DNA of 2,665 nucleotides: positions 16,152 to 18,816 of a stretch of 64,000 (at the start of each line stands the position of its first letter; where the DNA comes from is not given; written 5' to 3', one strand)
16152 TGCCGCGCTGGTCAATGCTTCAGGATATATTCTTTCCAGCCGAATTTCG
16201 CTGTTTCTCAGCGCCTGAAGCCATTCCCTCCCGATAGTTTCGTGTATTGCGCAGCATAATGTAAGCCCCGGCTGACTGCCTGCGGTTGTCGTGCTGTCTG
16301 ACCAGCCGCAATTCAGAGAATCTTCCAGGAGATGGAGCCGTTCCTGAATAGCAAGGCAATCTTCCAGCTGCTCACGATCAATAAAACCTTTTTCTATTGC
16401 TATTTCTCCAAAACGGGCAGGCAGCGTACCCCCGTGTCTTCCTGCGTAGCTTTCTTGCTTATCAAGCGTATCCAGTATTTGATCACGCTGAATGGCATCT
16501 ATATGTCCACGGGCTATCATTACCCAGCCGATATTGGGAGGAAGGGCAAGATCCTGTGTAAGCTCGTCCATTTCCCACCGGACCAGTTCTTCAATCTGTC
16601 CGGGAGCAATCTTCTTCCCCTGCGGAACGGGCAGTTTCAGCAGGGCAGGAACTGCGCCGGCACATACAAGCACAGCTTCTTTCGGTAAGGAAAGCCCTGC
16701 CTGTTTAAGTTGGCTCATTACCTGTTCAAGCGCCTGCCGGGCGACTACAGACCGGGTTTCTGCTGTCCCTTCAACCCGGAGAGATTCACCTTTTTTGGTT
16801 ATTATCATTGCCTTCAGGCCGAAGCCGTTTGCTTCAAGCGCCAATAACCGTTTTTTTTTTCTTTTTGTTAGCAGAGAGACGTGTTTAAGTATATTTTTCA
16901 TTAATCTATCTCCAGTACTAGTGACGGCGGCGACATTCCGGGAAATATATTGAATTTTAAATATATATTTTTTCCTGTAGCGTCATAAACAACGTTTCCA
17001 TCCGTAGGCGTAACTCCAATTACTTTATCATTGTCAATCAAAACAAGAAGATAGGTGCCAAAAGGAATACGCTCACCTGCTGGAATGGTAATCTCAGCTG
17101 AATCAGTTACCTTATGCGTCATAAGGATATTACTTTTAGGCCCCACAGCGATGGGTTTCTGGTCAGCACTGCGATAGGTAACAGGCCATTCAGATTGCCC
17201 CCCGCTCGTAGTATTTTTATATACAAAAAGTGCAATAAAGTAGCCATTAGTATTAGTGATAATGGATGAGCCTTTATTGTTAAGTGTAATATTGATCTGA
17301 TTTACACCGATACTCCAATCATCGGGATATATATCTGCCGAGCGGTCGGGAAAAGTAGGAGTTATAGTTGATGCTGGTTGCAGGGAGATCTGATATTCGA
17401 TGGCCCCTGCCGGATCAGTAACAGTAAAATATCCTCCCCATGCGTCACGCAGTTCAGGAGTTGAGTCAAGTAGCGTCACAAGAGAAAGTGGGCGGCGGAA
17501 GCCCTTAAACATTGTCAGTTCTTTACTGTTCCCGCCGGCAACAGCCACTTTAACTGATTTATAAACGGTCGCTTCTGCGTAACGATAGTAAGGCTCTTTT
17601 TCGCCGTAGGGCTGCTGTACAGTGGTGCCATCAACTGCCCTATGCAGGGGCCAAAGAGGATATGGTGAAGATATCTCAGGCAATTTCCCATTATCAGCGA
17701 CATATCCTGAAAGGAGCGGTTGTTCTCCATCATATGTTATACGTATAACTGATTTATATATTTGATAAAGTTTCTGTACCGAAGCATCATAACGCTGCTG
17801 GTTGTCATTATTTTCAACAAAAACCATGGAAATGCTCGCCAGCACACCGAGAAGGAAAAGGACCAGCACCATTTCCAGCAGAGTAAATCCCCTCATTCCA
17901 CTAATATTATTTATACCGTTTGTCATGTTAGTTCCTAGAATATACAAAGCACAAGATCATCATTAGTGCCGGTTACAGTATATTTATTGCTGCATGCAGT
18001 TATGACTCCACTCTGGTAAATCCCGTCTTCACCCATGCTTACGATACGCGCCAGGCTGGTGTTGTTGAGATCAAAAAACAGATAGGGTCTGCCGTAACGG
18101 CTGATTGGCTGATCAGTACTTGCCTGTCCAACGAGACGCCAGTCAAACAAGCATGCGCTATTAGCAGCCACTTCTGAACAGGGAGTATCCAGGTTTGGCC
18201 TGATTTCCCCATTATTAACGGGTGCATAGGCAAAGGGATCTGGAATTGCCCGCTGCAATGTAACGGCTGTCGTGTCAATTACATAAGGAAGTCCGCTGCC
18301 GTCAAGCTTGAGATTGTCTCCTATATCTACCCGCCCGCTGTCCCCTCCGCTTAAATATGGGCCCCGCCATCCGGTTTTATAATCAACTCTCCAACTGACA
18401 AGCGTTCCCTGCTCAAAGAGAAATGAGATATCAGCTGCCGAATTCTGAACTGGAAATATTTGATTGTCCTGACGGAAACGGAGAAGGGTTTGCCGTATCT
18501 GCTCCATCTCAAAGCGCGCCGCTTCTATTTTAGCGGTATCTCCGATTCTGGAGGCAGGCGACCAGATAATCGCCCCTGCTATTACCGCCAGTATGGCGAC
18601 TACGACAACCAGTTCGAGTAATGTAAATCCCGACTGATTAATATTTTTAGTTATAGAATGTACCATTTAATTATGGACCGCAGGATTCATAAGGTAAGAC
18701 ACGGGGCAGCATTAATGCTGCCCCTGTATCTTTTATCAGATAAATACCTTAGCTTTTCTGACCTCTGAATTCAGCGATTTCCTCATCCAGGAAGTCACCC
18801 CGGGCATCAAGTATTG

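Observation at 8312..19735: Hybrid T2SS / type IV pilus cluster encoding both a GspE-type and a PilT-type ATPase, with unusually long pilins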

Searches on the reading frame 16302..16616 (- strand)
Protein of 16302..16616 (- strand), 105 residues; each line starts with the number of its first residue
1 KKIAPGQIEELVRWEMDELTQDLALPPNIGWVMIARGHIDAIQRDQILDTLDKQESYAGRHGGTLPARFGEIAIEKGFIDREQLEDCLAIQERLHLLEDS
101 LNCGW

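Call 74: search_solved_structures(query=A7, max_evalue=10, show_alignments=3)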
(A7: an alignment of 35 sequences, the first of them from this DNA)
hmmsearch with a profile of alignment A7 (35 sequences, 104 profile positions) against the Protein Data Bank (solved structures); distinct sequences matched with E-value up to 10: 15.
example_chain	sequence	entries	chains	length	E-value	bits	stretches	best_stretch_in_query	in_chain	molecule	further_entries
6f8l_G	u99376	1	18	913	2.3e-07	34.3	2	59-93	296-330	Type IV pilus assembly protein PilF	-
5htl_A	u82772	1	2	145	0.00069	23.2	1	65-92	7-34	MSHA biogenesis protein MshE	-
8pfa_A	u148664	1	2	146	0.0043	20.6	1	61-92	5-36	c-di-GMP binding domain of the ATPase enzyme PilF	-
8pdk_A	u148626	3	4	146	0.016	18.8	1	61-92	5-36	c-di-GMP binding domain of the ATPase enzyme PilF | ATP-binding motif-containing protein pilF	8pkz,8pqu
9glg_A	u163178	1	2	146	0.016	18.8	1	61-92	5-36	ATP-binding motif-containing protein pilF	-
6olj_C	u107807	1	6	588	0.024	18.2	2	24-87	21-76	Type IV pilus biogenesis ATPase PilB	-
5tsg_B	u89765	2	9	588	0.024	18.2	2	24-87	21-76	Type IV pilus biogenesis ATPase PilB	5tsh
9gl5_A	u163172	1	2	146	0.06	16.9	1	61-88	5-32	ATP-binding motif-containing protein pilF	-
5zfr_A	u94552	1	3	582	0.071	16.7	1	59-90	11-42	Type IV pilus biogenesis ATPase PilB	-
6ejf_J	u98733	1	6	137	0.086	16.4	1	64-92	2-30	Type IV pilus assembly protein PilF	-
8pe0_A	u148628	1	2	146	0.14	15.7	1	62-92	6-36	c-di-GMP binding domain of the ATPase enzyme PilF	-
4yxx_A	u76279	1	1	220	0.17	15.5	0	47-96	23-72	dTor_6x35L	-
7vty_A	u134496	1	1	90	0.41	14.3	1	19-75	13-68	de novo designed protein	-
9pdp_A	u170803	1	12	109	0.89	13.2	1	26-96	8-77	Portal protein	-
1krs_A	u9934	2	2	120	0.98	13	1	17-48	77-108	LYSYL-TRNA SYNTHETASE (PRODUCT OF LYSS GENE)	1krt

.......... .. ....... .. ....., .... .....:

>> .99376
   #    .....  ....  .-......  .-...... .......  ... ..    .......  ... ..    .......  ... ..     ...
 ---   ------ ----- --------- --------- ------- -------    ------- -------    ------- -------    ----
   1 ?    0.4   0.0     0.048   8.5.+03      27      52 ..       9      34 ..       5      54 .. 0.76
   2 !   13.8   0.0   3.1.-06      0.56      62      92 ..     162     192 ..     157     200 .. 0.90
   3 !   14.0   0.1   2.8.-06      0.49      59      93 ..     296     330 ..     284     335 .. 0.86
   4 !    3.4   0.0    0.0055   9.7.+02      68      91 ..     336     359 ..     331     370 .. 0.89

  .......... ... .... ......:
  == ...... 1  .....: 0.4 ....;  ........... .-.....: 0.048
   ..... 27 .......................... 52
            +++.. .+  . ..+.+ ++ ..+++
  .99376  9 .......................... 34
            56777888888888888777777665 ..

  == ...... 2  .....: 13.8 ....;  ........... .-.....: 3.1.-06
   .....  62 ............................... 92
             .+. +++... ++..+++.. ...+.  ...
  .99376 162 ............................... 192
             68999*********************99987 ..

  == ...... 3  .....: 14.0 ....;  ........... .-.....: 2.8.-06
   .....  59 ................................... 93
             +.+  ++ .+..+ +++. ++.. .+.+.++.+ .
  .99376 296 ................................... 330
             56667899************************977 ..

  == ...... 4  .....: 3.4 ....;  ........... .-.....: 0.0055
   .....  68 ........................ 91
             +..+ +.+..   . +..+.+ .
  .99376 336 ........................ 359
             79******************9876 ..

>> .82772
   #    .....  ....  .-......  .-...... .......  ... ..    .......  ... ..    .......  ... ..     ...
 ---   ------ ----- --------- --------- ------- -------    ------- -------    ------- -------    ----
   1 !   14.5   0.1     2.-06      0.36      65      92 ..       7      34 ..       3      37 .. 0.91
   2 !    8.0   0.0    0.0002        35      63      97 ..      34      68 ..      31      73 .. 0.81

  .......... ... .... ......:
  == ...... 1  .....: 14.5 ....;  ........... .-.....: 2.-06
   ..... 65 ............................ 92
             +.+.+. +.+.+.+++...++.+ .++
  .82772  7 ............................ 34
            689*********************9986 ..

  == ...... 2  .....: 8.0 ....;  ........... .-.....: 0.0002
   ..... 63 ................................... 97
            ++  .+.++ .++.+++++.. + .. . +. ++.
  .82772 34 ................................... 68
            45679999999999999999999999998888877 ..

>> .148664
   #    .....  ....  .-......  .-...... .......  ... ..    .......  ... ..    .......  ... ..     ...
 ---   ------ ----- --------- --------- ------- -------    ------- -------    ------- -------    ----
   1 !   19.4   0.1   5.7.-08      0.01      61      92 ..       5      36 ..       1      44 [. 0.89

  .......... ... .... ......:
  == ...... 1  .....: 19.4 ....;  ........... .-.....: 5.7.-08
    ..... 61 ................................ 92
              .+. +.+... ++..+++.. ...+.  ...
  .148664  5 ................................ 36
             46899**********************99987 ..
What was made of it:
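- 15192..16901 (-): PilM-PilN fusion (GspL/MshI-like), 569 aa: an actin-like cytoplasmic domain with a helical insert carrying one MshEN-type c-di-GMP motif (R163-Q186), a TM helix plus coiled coil (about 391-493), and a periplasmic alpha/beta domain. The insert profile hits only c-di-GMP-binding PilF and MshE domains in the PDB (call 74).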

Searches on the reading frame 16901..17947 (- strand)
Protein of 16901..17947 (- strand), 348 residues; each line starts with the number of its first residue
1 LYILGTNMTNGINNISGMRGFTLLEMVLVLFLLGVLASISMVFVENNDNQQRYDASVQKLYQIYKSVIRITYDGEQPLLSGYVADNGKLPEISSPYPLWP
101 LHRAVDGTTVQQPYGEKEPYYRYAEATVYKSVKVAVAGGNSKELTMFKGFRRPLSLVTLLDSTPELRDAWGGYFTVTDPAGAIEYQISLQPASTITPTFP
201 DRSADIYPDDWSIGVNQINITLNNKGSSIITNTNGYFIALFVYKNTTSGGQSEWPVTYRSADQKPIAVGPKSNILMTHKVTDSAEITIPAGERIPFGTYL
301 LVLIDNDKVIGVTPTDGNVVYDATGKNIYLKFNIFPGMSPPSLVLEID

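Call 4: search_protein_families(library=pfam, proteins=[window:16901-17947:-], max_evalue=0.01)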
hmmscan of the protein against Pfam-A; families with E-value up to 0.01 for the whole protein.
window:16901-17947:- (348 aa): 2 families
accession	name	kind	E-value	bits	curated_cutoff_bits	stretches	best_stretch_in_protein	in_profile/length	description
PF07963.17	N_methyl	-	0.00019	21.3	21.2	1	19-40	5-26/27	Prokaryotic N-terminal methylation motif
PF22031.2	MCP_V20_C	-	0.0059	16.5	27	0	202-238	43-78/171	Major capsid protein V20 C-terminal domain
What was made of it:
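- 16901..17947 (-): Minor pilin, 348 aa from the TTG start (341 aa from the ATG at 17926). N_methyl 21.3 bits (call 4).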

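Call 5: search_protein_families(library=ncbifam, proteins=[window:16901-17947:-], max_evalue=0.01)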
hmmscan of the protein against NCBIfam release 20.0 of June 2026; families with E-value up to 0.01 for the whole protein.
window:16901-17947:- (348 aa): 7 families
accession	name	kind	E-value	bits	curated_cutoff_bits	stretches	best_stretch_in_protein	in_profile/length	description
TIGR01708.2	typeII_sec_gspH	equivalog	6.4e-07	29.5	80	1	19-61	2-44/169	type II secretion system minor pseudopilin GspH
TIGR01710.1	typeII_sec_gspG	equivalog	1.6e-05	24.9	88.85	1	19-63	1-45/134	type II secretion system major pseudopilin GspG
TIGR02532.1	IV_pilin_GFxxxE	domain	3e-05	23.7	16.3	1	19-39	2-22/24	prepilin-type N-terminal cleavage/methylation domain-containing protein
NF041013.1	T4P_ComGE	equivalog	0.00026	21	49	1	18-68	3-53/83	competence type IV pilus minor pilin ComGE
NF041002.1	pilin_ComGF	equivalog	0.0017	18.6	80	0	19-55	2-39/139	competence type IV pilus minor pilin ComGF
NF040999.1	pilin_ComGC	equivalog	0.004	17.3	75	1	19-47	2-27/84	competence type IV pilus major pilin ComGC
NF040982.1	ComGD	equivalog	0.0043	17.5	70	1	19-56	2-39/139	competence type IV pilus minor pilin ComGD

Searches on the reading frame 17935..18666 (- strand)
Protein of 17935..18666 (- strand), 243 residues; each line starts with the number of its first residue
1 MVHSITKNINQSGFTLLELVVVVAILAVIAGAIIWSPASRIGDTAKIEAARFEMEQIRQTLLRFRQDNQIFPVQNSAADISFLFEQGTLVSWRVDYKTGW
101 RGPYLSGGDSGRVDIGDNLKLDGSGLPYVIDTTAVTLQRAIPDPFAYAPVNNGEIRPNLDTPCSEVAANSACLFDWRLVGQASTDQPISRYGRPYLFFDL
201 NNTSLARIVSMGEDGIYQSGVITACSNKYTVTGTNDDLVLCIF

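Call 4: search_protein_families(library=pfam, proteins=[window:17935-18666:-], max_evalue=0.01)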
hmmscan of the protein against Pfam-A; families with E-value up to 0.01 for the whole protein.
window:17935-18666:- (243 aa): 3 families
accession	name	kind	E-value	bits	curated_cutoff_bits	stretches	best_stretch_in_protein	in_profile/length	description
PF07963.17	N_methyl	-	5.8e-08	32.4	21.2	1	10-33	3-26/27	Prokaryotic N-terminal methylation motif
PF08334.16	T2SSG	-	0.00095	19.6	21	0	43-105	7-61/108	Type II secretion system (T2SS), protein G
PF19607.4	DUF6112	-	0.0017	18.5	25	1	15-51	22-58/88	Family of unknown function (DUF6112)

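Call 5: search_protein_families(library=ncbifam, proteins=[window:17935-18666:-], max_evalue=0.01)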
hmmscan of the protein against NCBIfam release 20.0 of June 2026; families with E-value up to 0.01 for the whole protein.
window:17935-18666:- (243 aa): 8 families
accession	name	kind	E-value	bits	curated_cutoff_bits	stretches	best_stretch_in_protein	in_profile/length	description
TIGR01710.1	typeII_sec_gspG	equivalog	6.3e-11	42.4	88.85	1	12-76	1-64/134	type II secretion system major pseudopilin GspG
TIGR01708.2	typeII_sec_gspH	equivalog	7.4e-08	32.6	80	1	11-93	1-83/169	type II secretion system minor pseudopilin GspH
TIGR02532.1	IV_pilin_GFxxxE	domain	1.3e-06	27.9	16.3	1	11-33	1-23/24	prepilin-type N-terminal cleavage/methylation domain-containing protein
NF007862.0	PRK10574.1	equivalog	0.00077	19.6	138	1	10-34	3-27/145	prepilin peptidase-dependent pilin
NF007800.0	PRK10506.1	equivalog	0.0044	16.8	158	1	8-35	5-34/163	prepilin peptidase-dependent protein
NF041013.1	T4P_ComGE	equivalog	0.0058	16.7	49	1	11-34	3-26/83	competence type IV pilus minor pilin ComGE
TIGR01707.1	gspI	equivalog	0.0061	17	44.35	1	13-47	1-35/101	type II secretion system minor pseudopilin GspI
NF041775.1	typeIV_PilA_Myxo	equivalog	0.0076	16.2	400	0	9-34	8-33/214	type IV pilin protein PilA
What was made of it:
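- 17935..18666 (-): Minor pilin, 243 aa (G|FTLLE). GspG and GspH models match the N-terminus only and fall below their cut-offs (calls 4, 5).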
